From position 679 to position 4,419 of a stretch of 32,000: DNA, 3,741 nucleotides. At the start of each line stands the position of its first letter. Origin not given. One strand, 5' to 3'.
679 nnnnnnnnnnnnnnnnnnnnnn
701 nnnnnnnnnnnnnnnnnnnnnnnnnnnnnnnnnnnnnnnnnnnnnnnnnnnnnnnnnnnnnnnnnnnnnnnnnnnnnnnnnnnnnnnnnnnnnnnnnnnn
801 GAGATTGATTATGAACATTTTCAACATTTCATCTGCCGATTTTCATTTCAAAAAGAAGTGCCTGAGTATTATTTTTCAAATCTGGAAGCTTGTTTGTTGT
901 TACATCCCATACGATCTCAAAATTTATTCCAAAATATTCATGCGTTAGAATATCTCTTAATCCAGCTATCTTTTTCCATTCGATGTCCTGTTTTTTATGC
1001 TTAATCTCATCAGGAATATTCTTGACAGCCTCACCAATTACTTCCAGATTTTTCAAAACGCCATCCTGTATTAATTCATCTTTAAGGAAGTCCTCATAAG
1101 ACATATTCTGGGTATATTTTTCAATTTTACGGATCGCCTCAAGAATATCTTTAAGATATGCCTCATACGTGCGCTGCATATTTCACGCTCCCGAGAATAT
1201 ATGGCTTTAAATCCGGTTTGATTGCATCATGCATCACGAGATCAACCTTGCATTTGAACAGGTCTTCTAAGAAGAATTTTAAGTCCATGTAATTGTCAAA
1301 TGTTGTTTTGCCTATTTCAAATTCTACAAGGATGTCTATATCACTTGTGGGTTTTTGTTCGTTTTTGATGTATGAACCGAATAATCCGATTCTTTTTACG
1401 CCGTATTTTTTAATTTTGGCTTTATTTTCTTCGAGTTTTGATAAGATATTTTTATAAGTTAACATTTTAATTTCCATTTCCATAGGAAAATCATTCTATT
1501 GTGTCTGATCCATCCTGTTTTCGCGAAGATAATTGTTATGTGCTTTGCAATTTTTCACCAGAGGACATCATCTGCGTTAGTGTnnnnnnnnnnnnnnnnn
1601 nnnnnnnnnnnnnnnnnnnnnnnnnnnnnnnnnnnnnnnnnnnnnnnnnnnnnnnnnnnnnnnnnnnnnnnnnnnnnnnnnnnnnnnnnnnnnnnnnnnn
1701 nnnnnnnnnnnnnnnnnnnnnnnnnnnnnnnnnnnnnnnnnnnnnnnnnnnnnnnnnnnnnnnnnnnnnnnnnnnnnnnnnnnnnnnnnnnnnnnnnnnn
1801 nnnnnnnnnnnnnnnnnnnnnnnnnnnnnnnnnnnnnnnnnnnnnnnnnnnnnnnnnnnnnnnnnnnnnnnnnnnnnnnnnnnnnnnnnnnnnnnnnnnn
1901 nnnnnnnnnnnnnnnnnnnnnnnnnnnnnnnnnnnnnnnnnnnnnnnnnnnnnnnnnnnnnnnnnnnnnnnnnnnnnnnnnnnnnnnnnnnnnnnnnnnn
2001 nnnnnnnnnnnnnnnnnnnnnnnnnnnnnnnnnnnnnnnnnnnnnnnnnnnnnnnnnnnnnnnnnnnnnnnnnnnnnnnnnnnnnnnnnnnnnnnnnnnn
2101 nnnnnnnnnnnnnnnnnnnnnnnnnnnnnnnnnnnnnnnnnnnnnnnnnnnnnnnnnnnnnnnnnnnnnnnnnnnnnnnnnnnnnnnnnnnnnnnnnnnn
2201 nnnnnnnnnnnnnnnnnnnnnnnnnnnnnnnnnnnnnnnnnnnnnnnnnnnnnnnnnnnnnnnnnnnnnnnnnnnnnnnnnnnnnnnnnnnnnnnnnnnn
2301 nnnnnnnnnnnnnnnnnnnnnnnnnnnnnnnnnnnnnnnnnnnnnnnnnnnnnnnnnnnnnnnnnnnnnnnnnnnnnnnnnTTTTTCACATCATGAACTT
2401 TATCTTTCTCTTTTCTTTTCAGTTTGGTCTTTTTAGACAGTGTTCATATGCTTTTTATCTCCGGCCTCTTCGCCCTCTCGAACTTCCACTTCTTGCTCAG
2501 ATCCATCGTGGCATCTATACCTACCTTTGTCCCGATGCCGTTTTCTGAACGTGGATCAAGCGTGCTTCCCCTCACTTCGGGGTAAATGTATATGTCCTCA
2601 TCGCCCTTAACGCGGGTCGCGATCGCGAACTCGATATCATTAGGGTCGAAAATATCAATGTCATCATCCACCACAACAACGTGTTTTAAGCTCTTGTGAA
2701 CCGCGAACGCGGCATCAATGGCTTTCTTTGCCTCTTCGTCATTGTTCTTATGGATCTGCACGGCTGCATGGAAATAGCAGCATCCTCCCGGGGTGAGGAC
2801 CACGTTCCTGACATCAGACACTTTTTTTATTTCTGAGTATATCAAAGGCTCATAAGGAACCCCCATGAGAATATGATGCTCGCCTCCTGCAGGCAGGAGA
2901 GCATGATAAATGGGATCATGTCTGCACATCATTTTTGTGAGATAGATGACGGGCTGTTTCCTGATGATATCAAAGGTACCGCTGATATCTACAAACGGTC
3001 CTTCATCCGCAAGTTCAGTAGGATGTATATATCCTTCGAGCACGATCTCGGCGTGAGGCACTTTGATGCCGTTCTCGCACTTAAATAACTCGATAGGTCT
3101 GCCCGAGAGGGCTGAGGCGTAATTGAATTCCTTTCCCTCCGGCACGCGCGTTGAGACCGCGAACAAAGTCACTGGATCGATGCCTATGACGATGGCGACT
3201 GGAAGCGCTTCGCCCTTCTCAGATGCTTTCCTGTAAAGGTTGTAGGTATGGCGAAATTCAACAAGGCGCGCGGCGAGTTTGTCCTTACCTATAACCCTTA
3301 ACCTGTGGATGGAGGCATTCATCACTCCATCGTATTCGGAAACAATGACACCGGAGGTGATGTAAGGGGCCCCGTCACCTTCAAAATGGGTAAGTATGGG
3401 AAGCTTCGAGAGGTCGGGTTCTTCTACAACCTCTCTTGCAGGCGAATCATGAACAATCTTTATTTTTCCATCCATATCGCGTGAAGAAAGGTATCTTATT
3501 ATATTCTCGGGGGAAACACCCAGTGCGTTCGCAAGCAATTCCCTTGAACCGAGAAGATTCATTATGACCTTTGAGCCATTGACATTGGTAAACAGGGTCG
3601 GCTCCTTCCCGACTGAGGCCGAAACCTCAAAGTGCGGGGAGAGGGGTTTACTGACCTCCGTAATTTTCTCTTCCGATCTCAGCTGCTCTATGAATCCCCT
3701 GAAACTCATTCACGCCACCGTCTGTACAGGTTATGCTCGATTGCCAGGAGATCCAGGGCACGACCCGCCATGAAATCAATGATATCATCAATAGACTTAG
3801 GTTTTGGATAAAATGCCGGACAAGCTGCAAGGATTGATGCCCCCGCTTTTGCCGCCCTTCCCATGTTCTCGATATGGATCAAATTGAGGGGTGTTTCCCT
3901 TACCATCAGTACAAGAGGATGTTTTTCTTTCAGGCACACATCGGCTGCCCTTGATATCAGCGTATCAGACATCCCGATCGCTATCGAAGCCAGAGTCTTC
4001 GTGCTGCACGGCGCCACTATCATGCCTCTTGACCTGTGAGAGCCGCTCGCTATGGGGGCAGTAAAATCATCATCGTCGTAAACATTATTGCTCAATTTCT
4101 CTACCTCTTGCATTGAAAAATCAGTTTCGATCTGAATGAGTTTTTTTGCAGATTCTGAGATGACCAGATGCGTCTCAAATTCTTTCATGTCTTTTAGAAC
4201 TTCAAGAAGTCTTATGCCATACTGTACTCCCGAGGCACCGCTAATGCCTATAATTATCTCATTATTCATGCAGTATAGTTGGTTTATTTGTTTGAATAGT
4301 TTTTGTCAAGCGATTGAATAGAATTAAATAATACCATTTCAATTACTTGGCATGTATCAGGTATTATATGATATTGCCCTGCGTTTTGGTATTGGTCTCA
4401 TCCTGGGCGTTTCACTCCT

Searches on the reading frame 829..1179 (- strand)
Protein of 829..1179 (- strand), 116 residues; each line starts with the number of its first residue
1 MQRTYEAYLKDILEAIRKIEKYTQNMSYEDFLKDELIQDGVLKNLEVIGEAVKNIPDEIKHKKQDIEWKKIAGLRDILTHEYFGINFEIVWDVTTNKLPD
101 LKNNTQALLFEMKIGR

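Call 71: search_protein_families(library=pfam, proteins=[window:829-1179:-], max_evalue=0.001)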
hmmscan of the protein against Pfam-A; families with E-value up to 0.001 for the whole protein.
window:829-1179:- (116 aa): 1 family
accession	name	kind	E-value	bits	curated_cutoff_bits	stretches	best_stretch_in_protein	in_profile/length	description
PF01934.22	HepT-like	-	1.1e-32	112.7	23.5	1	12-107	1-119/120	Ribonuclease HepT-like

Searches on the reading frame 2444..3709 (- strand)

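Call 71: search_protein_families(library=pfam, proteins=[window:2444-3709:-], max_evalue=0.001)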
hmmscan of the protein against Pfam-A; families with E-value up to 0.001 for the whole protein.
window:2444-3709:- (421 aa): 3 families
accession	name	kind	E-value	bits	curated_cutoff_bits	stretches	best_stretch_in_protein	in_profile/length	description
PF01977.22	UbiD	-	4.2e-59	199.6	23.3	1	89-274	8-204/206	3-octaprenyl-4-hydroxybenzoate carboxy-lyase Rift-related domain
PF20696.2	UbiD_C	-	1e-33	116.5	24.2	1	279-400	1-127/127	3-octaprenyl-4-hydroxybenzoate carboxy-lyase C-terminal domain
PF20695.2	UbiD_N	-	3.3e-13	49.9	24.3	1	7-75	1-75/78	3-octaprenyl-4-hydroxybenzoate carboxy-lyase N-terminal domain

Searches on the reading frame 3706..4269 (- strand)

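Call 71: search_protein_families(library=pfam, proteins=[window:3706-4269:-], max_evalue=0.001)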
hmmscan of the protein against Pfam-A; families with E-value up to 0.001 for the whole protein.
window:3706-4269:- (187 aa): 1 family
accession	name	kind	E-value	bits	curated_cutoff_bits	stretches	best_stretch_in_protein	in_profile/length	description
PF02441.25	Flavoprotein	-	9.2e-43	146.1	22.7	1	4-174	2-161/162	Flavoprotein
